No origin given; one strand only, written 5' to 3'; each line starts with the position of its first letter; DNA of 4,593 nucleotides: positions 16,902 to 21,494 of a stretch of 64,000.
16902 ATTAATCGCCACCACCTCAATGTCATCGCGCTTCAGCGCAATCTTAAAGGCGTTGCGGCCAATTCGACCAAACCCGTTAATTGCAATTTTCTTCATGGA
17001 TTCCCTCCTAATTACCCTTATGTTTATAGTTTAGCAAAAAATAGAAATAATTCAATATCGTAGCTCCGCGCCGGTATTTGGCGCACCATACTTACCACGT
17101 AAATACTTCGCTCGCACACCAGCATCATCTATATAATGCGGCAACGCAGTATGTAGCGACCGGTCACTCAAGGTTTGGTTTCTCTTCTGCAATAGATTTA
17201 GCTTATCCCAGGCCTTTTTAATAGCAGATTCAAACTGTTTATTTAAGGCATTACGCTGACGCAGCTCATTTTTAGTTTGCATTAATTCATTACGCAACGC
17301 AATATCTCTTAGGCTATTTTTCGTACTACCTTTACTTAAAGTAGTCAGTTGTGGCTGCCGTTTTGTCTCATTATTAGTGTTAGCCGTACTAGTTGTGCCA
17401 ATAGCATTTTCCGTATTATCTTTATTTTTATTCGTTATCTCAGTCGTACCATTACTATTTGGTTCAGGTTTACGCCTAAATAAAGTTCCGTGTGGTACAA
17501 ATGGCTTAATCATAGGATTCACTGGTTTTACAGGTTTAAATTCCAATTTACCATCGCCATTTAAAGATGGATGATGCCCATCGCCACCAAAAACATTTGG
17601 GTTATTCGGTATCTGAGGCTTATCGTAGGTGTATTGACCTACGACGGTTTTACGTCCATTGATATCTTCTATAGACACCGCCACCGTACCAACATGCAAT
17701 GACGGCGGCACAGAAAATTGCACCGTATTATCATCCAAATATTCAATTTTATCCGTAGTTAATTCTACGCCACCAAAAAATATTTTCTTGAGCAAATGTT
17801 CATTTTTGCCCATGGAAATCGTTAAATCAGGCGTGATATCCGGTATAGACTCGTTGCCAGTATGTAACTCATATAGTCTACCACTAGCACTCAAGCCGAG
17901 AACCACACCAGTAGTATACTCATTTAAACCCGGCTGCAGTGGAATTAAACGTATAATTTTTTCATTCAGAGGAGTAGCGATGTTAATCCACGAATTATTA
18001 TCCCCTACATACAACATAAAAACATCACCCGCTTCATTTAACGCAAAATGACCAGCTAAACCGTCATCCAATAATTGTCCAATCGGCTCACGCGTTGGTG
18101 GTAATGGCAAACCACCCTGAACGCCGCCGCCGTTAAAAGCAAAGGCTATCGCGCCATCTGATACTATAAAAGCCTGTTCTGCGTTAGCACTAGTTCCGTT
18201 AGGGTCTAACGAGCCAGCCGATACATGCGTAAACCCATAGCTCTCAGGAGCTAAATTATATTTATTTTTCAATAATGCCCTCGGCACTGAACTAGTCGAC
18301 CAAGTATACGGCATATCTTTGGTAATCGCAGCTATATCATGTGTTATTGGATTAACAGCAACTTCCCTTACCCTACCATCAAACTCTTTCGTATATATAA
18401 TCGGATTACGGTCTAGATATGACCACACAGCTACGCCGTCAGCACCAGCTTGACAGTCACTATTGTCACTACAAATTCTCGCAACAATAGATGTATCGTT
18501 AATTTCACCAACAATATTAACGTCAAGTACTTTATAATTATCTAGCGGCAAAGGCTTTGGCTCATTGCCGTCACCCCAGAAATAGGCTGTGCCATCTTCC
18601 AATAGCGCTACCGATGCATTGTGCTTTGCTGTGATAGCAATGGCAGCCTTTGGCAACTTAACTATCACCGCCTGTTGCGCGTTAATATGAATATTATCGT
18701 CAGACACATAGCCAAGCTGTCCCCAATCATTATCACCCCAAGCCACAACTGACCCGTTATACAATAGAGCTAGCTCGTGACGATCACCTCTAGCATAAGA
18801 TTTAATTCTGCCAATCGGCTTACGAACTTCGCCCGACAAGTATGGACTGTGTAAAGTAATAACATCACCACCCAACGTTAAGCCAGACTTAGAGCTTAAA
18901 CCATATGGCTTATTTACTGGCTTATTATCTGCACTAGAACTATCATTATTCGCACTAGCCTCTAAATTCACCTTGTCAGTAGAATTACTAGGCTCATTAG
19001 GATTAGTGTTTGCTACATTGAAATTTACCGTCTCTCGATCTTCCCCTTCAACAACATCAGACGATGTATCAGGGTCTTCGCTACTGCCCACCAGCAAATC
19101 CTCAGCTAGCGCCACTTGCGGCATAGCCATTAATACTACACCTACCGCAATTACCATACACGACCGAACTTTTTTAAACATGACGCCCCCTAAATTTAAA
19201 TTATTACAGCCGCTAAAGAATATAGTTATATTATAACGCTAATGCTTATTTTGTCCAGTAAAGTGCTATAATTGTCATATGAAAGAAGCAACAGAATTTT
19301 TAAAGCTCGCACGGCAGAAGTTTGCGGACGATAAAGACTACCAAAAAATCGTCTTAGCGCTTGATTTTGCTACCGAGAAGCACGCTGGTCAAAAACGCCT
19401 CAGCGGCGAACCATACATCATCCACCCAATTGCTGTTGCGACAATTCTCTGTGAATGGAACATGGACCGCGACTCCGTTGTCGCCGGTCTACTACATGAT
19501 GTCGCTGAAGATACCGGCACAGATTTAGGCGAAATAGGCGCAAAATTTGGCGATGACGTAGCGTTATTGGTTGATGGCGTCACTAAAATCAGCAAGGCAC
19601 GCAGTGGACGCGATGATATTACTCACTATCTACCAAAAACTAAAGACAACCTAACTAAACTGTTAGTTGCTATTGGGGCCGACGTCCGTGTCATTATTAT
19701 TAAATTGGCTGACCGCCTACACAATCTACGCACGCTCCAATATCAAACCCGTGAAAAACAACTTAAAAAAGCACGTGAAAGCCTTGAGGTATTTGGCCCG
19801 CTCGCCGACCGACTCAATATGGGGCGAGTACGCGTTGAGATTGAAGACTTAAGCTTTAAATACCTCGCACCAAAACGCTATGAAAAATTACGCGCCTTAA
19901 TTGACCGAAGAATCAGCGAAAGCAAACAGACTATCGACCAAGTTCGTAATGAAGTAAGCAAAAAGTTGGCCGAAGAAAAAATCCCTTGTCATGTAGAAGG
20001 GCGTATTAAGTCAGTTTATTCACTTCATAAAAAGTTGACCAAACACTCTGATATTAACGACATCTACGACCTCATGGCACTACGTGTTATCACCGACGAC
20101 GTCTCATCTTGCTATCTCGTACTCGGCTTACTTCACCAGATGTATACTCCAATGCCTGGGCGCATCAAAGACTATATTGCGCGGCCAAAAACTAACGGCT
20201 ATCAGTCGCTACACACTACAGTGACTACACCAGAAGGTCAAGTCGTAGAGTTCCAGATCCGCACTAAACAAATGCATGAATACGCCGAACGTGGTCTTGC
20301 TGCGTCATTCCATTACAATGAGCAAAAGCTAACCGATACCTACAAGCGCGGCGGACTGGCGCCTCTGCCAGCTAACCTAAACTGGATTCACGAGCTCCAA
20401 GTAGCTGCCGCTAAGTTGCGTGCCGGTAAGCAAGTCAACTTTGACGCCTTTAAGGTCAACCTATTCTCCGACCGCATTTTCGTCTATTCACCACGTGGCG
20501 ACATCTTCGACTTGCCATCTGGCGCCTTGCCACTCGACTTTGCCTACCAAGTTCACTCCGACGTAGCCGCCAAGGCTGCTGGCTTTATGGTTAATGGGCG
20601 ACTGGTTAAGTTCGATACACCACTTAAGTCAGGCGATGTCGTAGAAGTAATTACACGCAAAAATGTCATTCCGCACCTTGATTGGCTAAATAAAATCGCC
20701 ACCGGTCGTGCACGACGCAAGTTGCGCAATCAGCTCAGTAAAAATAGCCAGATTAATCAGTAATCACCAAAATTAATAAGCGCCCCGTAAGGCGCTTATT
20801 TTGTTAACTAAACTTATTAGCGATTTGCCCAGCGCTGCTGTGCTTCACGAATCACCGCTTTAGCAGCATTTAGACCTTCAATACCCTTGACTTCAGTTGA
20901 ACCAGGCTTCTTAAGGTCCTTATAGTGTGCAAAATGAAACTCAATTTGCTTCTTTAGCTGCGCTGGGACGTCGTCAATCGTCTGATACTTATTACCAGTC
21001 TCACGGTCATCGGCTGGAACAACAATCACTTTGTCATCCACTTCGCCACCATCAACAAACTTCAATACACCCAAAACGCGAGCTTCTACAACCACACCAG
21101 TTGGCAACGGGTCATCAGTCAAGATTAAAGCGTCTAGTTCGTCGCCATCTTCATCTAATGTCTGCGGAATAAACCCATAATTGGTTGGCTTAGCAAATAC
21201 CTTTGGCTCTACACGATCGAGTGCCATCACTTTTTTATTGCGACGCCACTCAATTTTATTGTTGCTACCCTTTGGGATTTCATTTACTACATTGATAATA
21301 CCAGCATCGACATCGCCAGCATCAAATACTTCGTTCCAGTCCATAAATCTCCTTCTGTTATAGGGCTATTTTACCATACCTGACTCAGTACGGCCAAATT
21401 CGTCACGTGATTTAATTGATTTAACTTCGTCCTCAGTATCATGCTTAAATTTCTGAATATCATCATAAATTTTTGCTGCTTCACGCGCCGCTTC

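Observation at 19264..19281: Pervasive leaderless gene organisation: TGnTATAAT placed 6-8 nt upstream of ATG at very many genes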

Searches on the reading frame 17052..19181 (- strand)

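Call 52: search_protein_families(library=pfam, proteins=[window:17052-19181:-], max_evalue=0.0001)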
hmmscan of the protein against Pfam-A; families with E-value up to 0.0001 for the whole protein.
window:17052-19181:- (709 aa): 2 families
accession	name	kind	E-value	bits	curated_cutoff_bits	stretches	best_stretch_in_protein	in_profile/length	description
PF25390.1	WD40_RLD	-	5.3e-13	49.5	150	1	121-206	243-326/363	RCC1-like domain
PF13540.12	RCC1_2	-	8.1e-08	32.3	22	0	132-155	7-30/30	Regulator of chromosome condensation (RCC1) repeat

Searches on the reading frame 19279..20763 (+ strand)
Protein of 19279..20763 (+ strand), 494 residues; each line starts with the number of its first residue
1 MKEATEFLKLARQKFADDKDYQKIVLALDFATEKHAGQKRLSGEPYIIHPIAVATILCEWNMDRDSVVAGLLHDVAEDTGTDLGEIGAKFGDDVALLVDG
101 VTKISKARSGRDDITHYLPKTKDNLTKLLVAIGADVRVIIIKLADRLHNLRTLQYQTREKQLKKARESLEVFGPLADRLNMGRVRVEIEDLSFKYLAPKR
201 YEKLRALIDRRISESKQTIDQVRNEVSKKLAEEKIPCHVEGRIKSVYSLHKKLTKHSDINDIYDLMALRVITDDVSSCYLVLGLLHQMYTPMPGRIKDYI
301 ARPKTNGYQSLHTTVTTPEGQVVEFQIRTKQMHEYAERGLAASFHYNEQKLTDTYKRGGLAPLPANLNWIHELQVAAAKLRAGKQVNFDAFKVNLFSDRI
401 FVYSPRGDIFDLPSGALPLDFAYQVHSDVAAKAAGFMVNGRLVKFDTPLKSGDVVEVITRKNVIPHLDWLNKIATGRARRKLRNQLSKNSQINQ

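Call 37: search_protein_families(library=ncbifam, proteins=[window:19279-20763:+], max_evalue=1e-8)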
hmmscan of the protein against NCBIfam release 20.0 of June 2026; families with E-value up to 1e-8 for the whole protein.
window:19279-20763:+ (494 aa): 4 families
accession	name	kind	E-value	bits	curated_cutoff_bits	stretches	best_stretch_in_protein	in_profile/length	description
TIGR00691.1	spoT_relA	subfamily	7.2e-166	553.4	499.2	1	27-490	1-453/687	RelA/SpoT family protein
NF008303.0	PRK11092.1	equivalog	1.3e-124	416.9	947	1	8-489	7-476/702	bifunctional GTP diphosphokinase/guanosine-3',5'-bis pyrophosphate 3'-pyrophosphohydrolase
NF008124.0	PRK10872.1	equivalog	2.7e-99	333.7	728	1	42-489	51-499/744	GTP diphosphokinase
NF053588.1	GTPPhKinYjbM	equivalog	6.3e-09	35.9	320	0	209-349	11-162/201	GTP diphosphokinase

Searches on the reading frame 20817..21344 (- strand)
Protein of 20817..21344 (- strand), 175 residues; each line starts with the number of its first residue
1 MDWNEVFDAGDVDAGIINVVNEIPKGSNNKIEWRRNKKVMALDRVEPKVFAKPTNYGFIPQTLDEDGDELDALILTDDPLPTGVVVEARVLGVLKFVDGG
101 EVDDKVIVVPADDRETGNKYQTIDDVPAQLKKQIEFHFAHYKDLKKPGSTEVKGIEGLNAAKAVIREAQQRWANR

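Call 52: search_protein_families(library=pfam, proteins=[window:20817-21344:-], max_evalue=0.0001)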
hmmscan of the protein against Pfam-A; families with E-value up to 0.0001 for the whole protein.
window:20817-21344:- (175 aa): 1 family
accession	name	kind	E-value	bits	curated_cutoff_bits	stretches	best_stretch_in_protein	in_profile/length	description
PF00719.24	Pyrophosphatase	-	3.9e-48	163.6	23.5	1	19-172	1-152/153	Inorganic pyrophosphatase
